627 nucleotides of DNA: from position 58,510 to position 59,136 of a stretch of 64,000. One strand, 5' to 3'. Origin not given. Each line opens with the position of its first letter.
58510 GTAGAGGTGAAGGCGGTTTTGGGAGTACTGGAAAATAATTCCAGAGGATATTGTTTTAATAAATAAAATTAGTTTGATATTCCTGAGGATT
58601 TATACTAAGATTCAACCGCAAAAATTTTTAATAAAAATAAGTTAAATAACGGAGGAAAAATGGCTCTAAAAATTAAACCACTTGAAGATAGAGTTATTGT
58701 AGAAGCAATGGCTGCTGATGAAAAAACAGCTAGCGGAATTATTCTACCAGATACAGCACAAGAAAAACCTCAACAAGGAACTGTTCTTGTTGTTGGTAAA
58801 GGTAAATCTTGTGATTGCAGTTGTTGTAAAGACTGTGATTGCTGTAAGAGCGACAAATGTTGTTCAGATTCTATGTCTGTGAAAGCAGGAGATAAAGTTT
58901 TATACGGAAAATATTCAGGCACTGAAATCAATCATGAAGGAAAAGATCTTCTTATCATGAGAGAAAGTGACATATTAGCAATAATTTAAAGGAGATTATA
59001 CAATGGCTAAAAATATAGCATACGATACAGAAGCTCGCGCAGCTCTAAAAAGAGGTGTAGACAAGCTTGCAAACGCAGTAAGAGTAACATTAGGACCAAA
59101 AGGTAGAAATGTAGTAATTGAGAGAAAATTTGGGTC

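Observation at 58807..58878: GroES whose roof hairpin is replaced by a metallothionein-like Cys cluster (9 Cys in 18 residues)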

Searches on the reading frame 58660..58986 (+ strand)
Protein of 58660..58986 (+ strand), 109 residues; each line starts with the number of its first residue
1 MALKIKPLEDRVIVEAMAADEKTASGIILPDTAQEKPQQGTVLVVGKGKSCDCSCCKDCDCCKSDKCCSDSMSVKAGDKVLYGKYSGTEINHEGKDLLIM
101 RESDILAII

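Call 3: search_protein_families(library=pfam, proteins=[window:58660-58986:+])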
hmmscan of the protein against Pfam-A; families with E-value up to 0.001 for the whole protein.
window:58660-58986:+ (109 aa): 1 family
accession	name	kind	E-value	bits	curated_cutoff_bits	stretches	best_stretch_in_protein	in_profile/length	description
PF00166.26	Cpn10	-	1.6e-29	102.2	21.1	1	4-109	1-93/93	Chaperonin 10 Kd subunit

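Call 4: find_homologous_proteins(query=window:58660-58986:+)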
Query window:58660-58986:+ (109 aa): 8000 proteins with E <= 0.001 among 8000 candidates; the best 120 are listed.
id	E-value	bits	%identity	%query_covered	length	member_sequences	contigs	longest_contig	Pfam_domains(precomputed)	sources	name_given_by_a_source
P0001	4.1e-64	231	99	100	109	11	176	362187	PF00166.27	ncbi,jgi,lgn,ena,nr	ncbi:MAG: co-chaperone GroES [Candidatus Marinimicrobia bacterium]|jgi:chaperonin GroES|nr:co-chaper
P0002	1.7e-56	207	94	100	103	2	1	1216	PF00166.27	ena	-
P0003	2.0e-54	200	88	100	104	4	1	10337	PF00166.27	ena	-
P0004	1.2e-53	197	89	100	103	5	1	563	PF00166.27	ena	-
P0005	1.5e-51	191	83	100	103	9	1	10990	PF00166.27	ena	-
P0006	8.0e-48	179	83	100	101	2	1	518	PF00166.27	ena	-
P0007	3.4e-46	173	80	100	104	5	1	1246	PF00166.27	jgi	-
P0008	5.9e-46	173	77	100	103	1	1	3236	PF00166.27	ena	-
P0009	7.9e-43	163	73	100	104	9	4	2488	PF00166.27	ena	-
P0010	4.7e-42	160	74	100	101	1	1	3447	PF00166.27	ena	-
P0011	4.2e-41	157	75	100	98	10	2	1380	PF00166.27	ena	-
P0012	9.2e-40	153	80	100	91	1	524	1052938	PF00166.27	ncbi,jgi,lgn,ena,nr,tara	ncbi:co-chaperone GroES [Candidatus Marinimicrobia bacterium]|jgi:chaperonin GroES|nr:co-chaperone G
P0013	1.1e-39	152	80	100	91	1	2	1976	PF00166.27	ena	-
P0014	1.1e-39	152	79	100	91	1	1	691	PF00166.27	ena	-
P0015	1.2e-39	152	79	100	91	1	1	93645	PF00166.27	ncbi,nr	ncbi:co-chaperone GroES [Candidatus Marinimicrobia bacterium]|nr:co-chaperone GroES [Candidatus Neom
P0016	1.4e-39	152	79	100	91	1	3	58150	PF00166.27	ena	-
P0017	1.6e-39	152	79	100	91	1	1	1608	PF00166.27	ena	-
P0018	1.9e-39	152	79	100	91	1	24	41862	PF00166.27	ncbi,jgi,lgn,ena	jgi:chaperonin GroES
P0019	2.0e-39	152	79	100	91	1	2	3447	PF00166.27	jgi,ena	jgi:chaperonin GroES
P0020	2.3e-39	151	79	100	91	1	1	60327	PF00166.27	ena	-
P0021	2.3e-39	151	73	100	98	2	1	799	PF00166.27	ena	-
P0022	2.4e-39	151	79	100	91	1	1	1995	PF00166.27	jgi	jgi:chaperonin GroES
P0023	3.0e-39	151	79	100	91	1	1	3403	PF00166.27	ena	-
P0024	3.2e-39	151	79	100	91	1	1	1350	PF00166.27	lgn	-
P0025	3.6e-39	151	79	100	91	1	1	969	PF00166.27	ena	-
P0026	3.8e-39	151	79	100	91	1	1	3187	PF00166.27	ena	-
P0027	3.8e-39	151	79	100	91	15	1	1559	PF00166.27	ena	-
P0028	4.3e-39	151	79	100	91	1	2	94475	PF00166.27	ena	-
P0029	4.5e-39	150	79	100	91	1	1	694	PF00166.27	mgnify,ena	mgnify:FL=1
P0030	5.5e-39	150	78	100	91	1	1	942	PF00166.27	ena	-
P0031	5.6e-39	150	79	100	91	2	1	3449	PF00166.27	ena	-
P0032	6.1e-39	150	78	100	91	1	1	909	PF00166.27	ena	-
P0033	7.7e-39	150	79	100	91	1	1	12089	PF00166.27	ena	-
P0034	8.4e-39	150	79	100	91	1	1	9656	PF00166.27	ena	-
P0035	8.9e-39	149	79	100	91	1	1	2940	PF00166.27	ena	-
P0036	9.0e-39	149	79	100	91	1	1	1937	PF00166.27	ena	-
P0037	9.2e-39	149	79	100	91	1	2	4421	PF00166.27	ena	-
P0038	9.3e-39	149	79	100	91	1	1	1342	PF00166.27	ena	-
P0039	1.1e-38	149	79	100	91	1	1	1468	PF00166.27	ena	-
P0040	1.4e-38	149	79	100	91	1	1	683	PF00166.27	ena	-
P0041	1.7e-38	149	66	98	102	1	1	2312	PF00166.27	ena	-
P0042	2.2e-38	148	75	100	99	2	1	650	PF00166.27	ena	-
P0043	2.2e-38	148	77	100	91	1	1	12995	PF00166.27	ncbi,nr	ncbi:MAG: co-chaperone GroES [Candidatus Neomarinimicrobiota bacterium]|nr:co-chaperone GroES [Candi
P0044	2.3e-38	148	78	100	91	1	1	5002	PF00166.27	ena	-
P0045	2.6e-38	148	77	100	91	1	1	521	PF00166.27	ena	-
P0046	3.8e-38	147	72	100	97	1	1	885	PF00166.27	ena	-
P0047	4.3e-38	147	75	100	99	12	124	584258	PF00166.27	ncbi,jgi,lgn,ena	jgi:chaperonin GroES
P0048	4.8e-38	147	76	100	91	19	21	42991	PF00166.27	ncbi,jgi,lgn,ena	-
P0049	1.1e-37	146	78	100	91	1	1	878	PF00166.27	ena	-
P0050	1.8e-37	145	72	100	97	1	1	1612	PF00166.27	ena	-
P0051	3.1e-37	145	75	100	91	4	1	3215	PF00166.27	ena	-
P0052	3.3e-37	144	78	100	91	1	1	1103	PF00166.27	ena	-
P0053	1.1e-36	143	74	100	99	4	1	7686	PF00166.27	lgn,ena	-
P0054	1.3e-36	143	71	100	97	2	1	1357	PF00166.27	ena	-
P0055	3.6e-36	141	71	100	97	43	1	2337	PF00166.27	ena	-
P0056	5.8e-36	140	71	100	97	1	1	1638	PF00166.27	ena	-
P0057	1.0e-35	140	71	100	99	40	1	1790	PF00166.27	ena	-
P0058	1.1e-35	140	70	100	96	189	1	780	PF00166.27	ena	-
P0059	1.6e-35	139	72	100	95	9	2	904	PF00166.27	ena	-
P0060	1.6e-35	139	76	98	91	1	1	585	PF00166.27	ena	-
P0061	1.9e-35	139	71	100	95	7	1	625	PF00166.27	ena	-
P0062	4.7e-35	138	71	100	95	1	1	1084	PF00166.27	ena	-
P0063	9.6e-35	137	71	100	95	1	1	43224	PF00166.27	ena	-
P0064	3.7e-34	135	69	100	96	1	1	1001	PF00166.27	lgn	-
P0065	5.2e-34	134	67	100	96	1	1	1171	PF00166.27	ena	-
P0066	5.5e-34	134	69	100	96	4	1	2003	PF00166.27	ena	-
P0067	8.5e-34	133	70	100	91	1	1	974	PF00166.27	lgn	-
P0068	1.2e-33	133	66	100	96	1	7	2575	PF00166.27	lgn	-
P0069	1.5e-33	133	66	100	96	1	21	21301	PF00166.27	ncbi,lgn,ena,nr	ncbi:MAG: co-chaperone GroES [Candidatus Marinimicrobia bacterium]|nr:co-chaperone GroES [Candidatus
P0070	1.5e-33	133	66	100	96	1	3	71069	PF00166.27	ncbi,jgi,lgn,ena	-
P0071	1.8e-33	132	66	100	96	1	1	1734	PF00166.27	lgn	-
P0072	1.9e-33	132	66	100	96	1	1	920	PF00166.27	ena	-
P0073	2.0e-33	132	65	100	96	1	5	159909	PF00166.27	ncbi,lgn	ncbi:MAG: co-chaperone GroES [Fidelibacterota bacterium]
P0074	2.2e-33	132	65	100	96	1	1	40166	PF00166.27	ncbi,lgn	-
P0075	3.5e-33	132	64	100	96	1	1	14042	PF00166.27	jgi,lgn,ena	jgi:chaperonin GroES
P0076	3.5e-33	132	65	100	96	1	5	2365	PF00166.27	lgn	-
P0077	4.2e-33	131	70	96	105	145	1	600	PF00166.27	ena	-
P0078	4.9e-33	131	64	100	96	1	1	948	PF00166.27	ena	-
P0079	5.9e-33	131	66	100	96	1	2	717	PF00166.27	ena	-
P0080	6.2e-33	131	64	100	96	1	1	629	PF00166.27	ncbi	-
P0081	8.8e-33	130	64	100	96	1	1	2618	PF00166.27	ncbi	-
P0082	1.6e-32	129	64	100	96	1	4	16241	PF00166.27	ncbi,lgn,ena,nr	ncbi:MAG TPA: co-chaperone GroES [Candidatus Marinimicrobia bacterium]|nr:co-chaperone GroES [Candid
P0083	1.6e-32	129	64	98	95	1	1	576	PF00166.27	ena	-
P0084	1.8e-32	129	65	100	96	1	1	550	PF00166.27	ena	-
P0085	2.3e-32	129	65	100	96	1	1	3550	PF00166.27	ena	-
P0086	2.8e-32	129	62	100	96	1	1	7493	PF00166.27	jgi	-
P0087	2.9e-32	129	67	98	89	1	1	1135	PF00166.27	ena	-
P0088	3.2e-32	128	64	100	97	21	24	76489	PF00166.27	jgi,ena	-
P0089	4.4e-32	128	64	100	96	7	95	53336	PF00166.27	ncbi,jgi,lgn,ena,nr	ncbi:MAG TPA: co-chaperone GroES [Candidatus Marinimicrobia bacterium]|nr:co-chaperone GroES [Candid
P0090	9.9e-32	127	64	100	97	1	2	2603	PF00166.27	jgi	jgi:chaperonin GroES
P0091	1.2e-31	127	64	98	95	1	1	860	PF00166.27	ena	-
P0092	1.5e-31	126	63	100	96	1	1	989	PF00166.27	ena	-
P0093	1.7e-31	126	63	100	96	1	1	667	PF00166.27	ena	-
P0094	3.1e-31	125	63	100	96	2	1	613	PF00166.27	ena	-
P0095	4.1e-31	125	63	100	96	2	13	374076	PF00166.27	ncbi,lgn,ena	-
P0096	4.4e-31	125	62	100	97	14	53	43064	PF00166.27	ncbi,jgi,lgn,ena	jgi:chaperonin GroES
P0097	5.1e-31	125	62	100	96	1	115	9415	PF00166.27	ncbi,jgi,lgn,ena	-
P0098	5.2e-31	125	64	98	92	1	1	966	PF00166.27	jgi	jgi:chaperonin GroES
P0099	5.3e-31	125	62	100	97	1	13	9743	PF00166.27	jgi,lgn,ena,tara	jgi:chaperonin GroES|tara:strand:- start:187 stop:480 length:294 start_codon:yes stop_codon:yes gene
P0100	5.8e-31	124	63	100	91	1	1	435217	PF00166.27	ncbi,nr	ncbi:MAG: co-chaperone GroES [Bacteroidetes bacterium]|nr:co-chaperone GroES [Bacteroidota bacterium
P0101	6.2e-31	124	62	100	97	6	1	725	PF00166.27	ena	-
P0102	6.5e-31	124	61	100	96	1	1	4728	PF00166.27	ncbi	-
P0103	6.8e-31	124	64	98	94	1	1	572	PF00166.27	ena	-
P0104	8.4e-31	124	62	100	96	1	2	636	PF00166.27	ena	-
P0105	9.0e-31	124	62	100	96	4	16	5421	PF00166.27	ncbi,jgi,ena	-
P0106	9.5e-31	124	63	100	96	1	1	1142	PF00166.27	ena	-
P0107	1.0e-30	124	61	100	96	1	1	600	PF00166.27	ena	-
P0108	1.1e-30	124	63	100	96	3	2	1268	PF00166.27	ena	-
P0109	1.4e-30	123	62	100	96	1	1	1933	PF00166.27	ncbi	-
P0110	1.6e-30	123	63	100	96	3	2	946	PF00166.27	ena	-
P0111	1.9e-30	123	61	100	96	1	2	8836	PF00166.27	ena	-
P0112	2.0e-30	123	61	100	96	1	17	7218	PF00166.27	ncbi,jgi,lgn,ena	-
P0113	2.1e-30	123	61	100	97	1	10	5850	PF00166.27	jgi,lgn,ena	jgi:chaperonin GroES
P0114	2.6e-30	122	61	100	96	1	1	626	PF00166.27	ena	-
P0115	2.8e-30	122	62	100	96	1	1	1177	PF00166.27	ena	-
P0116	3.2e-30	122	61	100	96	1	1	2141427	PF00166.27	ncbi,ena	-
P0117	3.5e-30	122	64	98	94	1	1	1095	PF00166.27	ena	-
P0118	4.3e-30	122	62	100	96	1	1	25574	PF00166.27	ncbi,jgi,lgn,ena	-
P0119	4.4e-30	122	61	100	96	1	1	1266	PF00166.27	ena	-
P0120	4.9e-30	121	62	98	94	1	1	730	PF00166.27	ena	-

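Call 9: find_related_loci(query=window:58660-58986:+, collection=genome_contigs, flank=3000)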
Query window:58660-58986:+ (109 aa) in genome_contigs; peptide patterns used: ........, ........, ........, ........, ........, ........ (x = any residue, [..] = any of these).
600 stretches matched a pattern (row limit reached: there are more); 580 encode a relative of the query (tblastn E <= 1e-3); the best 80 are kept; 80 distinct loci.
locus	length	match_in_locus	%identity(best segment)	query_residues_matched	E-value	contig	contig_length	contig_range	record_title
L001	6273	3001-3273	80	1-109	3e-49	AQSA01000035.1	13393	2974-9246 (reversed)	Marinimicrobia bacterium SCGC AAA160-I06 SAR406_2DRAFT_contig_34.35_C, whole genome shotgun sequence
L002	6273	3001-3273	80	1-109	4e-49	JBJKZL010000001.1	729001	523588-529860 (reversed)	MAG: Candidatus Neomarinimicrobiota bacterium isolate LRMED-165 Marinisoma-LRMED-165-C1, whole genome shotgun sequence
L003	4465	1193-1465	80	1-109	3e-49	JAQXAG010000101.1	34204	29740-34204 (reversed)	MAG: Candidatus Neomarinimicrobiota bacterium isolate cluster4_bin.101 k119_231247, whole genome shotgun sequence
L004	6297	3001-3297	75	1-109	1e-46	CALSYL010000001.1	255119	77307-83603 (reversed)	MAG: uncultured bacterium isolate PACB-20200310-m36 genome assembly, contig: contig_13992, whole genome shotgun sequence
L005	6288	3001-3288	72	1-109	2e-46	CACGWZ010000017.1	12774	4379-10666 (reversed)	uncultured Candidatus Marinimicrobia bacterium isolate AG-426-E20 genome assembly, contig: AG-426-E20_NODE_17, whole gen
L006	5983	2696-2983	71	1-109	2e-45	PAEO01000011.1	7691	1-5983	MAG: Flavobacteriaceae bacterium isolate MED851 98352, whole genome shotgun sequence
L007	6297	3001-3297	72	1-109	4e-45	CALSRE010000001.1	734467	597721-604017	MAG: uncultured bacterium isolate C_MB411 genome assembly, contig: contig_22391_C_MB411, whole genome shotgun sequence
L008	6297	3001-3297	72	1-109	5e-45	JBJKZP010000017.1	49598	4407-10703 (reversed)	MAG: Candidatus Neomarinimicrobiota bacterium isolate LRMED-169 Marinisoma-LRMED-169-C563, whole genome shotgun sequence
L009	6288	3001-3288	70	1-109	5e-45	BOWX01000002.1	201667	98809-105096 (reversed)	MAG: Candidatus Marinimicrobia bacterium CM1_5m.P33 DNA, sequence2, whole genome shotgun sequence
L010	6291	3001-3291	72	1-109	5e-45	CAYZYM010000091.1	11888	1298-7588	MAG TPA_asm: uncultured bacterium isolate SRP092796_co2_46 genome assembly, contig: k141_2445776, whole genome shotgun s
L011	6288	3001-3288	61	1-109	4e-39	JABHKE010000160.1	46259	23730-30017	MAG: Candidatus Neomarinimicrobiota bacterium isolate SI037S2_bin13 k141_513827, whole genome shotgun sequence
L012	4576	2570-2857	59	1-109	8e-38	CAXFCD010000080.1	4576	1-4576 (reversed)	MAG TPA_asm: uncultured bacterium isolate ERR599111_maxbin2_57 genome assembly, contig: ERZ841489.256738, whole genome s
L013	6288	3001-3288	60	1-109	4e-38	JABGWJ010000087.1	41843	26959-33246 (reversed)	MAG: bacterium isolate SI034_bin49 k141_660376, whole genome shotgun sequence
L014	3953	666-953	60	1-109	2e-37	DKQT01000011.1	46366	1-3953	MAG TPA_asm: Candidatus Marinimicrobia bacterium UBA7301 UBA7301_contig_5393, whole genome shotgun sequence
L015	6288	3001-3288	61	1-109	2e-37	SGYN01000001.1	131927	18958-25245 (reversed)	MAG: bacterium isolate MED-G176 Bacteria-MED-G176-C1, whole genome shotgun sequence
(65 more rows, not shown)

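Call 10: find_encoding_contigs(protein=P0001, flank=3000, max_places=10)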
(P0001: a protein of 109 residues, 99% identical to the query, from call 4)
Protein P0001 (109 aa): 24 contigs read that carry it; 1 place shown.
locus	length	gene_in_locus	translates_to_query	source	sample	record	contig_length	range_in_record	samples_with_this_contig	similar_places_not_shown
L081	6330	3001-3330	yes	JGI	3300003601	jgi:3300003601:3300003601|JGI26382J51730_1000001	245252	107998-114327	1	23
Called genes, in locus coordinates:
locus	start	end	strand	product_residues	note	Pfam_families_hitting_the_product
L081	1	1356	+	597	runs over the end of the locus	PF04551:GcpE, PF26540:GcpE_C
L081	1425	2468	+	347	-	PF21088:MS_channel_1st, PF00924:MS_channel_2nd, PF21082:MS_channel_3rd (weak)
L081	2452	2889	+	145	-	PF00692:dUTPase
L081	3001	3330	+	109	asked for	PF00166:Cpn10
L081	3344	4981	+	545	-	PF00118:Cpn60_TCP1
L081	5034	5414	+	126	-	PF02152:FolB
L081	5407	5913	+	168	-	PF01288:HPPK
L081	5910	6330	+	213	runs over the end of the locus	PF01712:dNK, PF02223:Thymidylate_kin (weak)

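Call 11: find_encoding_contigs(protein=window:58660-58986:+, flank=3000, max_places=10)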
Protein window:58660-58986:+ (109 aa): 22 contigs read that carry it; 8 places shown.
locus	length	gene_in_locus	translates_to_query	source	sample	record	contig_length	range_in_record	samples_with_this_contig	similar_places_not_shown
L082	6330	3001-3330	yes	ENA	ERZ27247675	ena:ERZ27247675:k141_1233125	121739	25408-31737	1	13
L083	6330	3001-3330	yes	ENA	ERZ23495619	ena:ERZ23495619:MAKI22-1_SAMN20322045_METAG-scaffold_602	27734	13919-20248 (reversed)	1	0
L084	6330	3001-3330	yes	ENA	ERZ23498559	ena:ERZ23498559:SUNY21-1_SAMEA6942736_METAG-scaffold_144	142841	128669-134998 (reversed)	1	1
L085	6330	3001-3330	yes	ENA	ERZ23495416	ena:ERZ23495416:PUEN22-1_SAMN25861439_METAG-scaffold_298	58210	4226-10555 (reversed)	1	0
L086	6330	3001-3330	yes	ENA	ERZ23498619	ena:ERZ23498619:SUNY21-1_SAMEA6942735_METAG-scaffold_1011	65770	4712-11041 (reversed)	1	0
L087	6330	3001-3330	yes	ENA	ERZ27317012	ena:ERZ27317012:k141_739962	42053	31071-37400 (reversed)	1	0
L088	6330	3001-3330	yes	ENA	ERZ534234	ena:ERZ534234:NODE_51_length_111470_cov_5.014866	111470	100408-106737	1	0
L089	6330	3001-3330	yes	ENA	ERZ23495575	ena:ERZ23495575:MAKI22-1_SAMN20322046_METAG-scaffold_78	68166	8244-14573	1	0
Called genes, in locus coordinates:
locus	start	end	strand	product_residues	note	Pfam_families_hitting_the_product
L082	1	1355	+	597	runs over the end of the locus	PF04551:GcpE, PF26540:GcpE_C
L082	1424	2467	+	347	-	PF21088:MS_channel_1st, PF00924:MS_channel_2nd, PF21082:MS_channel_3rd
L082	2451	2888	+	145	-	PF00692:dUTPase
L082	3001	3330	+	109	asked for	PF00166:Cpn10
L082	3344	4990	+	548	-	PF00118:Cpn60_TCP1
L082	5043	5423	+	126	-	PF02152:FolB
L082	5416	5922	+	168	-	PF01288:HPPK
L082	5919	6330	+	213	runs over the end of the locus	PF05729:NACHT (weak), PF01712:dNK, PF02223:Thymidylate_kin, PF13238:AAA_18 (faint), PF13671:AAA_33 (faint)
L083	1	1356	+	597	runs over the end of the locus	PF04551:GcpE, PF26540:GcpE_C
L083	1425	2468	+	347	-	PF21088:MS_channel_1st, PF00924:MS_channel_2nd, PF21082:MS_channel_3rd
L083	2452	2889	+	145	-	PF00692:dUTPase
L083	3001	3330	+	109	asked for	PF00166:Cpn10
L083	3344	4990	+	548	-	PF00118:Cpn60_TCP1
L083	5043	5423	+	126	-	PF02152:FolB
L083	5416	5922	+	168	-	PF01288:HPPK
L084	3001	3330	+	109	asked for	PF00166:Cpn10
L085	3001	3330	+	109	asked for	PF00166:Cpn10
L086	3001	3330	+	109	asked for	PF00166:Cpn10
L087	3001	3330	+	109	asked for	PF00166:Cpn10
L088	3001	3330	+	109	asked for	PF00166:Cpn10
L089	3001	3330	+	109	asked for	PF00166:Cpn10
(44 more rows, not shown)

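Call 17: find_encoding_contigs(protein=P0003, flank=3000, max_places=3)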
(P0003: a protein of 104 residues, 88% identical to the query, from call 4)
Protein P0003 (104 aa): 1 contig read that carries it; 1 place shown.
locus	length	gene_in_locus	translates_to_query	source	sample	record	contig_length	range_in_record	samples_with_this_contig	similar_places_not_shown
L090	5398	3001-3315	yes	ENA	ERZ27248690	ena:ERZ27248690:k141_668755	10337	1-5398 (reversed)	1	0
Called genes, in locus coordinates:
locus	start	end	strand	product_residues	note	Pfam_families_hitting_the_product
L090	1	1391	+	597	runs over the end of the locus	PF04551:GcpE, PF26540:GcpE_C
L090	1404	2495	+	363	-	PF21088:MS_channel_1st, PF00924:MS_channel_2nd, PF21082:MS_channel_3rd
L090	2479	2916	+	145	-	PF00692:dUTPase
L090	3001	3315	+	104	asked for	PF00166:Cpn10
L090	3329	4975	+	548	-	PF00118:Cpn60_TCP1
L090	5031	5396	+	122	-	?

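Call 18: find_encoding_contigs(protein=P0005, flank=3000, max_places=3)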
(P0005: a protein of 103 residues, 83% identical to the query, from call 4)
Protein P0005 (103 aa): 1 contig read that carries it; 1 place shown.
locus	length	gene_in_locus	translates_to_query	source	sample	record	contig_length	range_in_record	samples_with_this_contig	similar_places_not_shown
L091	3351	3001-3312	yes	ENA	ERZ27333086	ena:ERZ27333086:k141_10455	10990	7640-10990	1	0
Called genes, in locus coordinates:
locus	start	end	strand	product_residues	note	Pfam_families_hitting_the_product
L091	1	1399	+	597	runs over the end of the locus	PF04551:GcpE, PF26540:GcpE_C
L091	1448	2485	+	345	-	PF21088:MS_channel_1st, PF00924:MS_channel_2nd, PF21082:MS_channel_3rd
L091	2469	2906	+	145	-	PF00692:dUTPase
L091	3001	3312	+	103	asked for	PF00166:Cpn10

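Call 19: find_encoding_contigs(protein=P0009, flank=3000, max_places=4)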
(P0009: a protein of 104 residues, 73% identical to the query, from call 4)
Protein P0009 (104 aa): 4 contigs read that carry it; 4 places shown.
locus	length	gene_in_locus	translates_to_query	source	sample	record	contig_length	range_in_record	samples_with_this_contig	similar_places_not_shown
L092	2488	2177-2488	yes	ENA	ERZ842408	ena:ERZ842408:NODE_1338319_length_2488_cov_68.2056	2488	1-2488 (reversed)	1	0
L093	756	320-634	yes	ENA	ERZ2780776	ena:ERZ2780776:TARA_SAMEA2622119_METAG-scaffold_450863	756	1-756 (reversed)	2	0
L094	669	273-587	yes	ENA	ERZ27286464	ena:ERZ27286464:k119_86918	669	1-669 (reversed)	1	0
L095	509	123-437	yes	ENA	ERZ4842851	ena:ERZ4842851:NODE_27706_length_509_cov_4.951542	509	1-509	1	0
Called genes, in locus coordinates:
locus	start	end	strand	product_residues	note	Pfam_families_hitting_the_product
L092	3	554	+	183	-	?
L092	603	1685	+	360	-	PF21088:MS_channel_1st, PF00924:MS_channel_2nd, PF21082:MS_channel_3rd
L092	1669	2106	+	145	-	PF00692:dUTPase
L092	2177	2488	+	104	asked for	PF00166:Cpn10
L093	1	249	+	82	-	?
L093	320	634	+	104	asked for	PF00166:Cpn10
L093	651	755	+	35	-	?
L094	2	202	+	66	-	?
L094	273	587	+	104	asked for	PF00166:Cpn10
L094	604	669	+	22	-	?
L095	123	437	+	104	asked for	PF00166:Cpn10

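Call 20: search_protein_representatives(protein=window:58660-58986:+)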
Query: 109 residues. Proteins with E-value up to 0.001 (for the whole library): 20568; up to 1e-10: 3231; up to 1e-30: 5. The best 150 are listed.
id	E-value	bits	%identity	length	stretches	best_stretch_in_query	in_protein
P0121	8.2e-34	131.9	53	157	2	3-91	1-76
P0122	4.4e-33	129.5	63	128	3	70-109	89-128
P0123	6.2e-33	129.1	52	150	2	6-108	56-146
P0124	1.6e-32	127.8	52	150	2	9-109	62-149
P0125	9.6e-31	122.0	42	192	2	3-107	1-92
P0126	1.4e-30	121.5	45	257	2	4-107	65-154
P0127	1.2e-27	112.0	42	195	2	4-109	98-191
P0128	2.6e-27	111.0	41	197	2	5-109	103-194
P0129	3.0e-27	110.8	42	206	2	4-108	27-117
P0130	1.1e-26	109.0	49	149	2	3-109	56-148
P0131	5.9e-26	106.6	41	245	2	4-108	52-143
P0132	6.0e-26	106.6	67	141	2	3-50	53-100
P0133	1.4e-25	105.4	70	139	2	4-50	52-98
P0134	1.6e-25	105.2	69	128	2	1-50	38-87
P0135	2.5e-25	104.6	68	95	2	4-49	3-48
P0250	8.5e-21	90.1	52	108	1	4-109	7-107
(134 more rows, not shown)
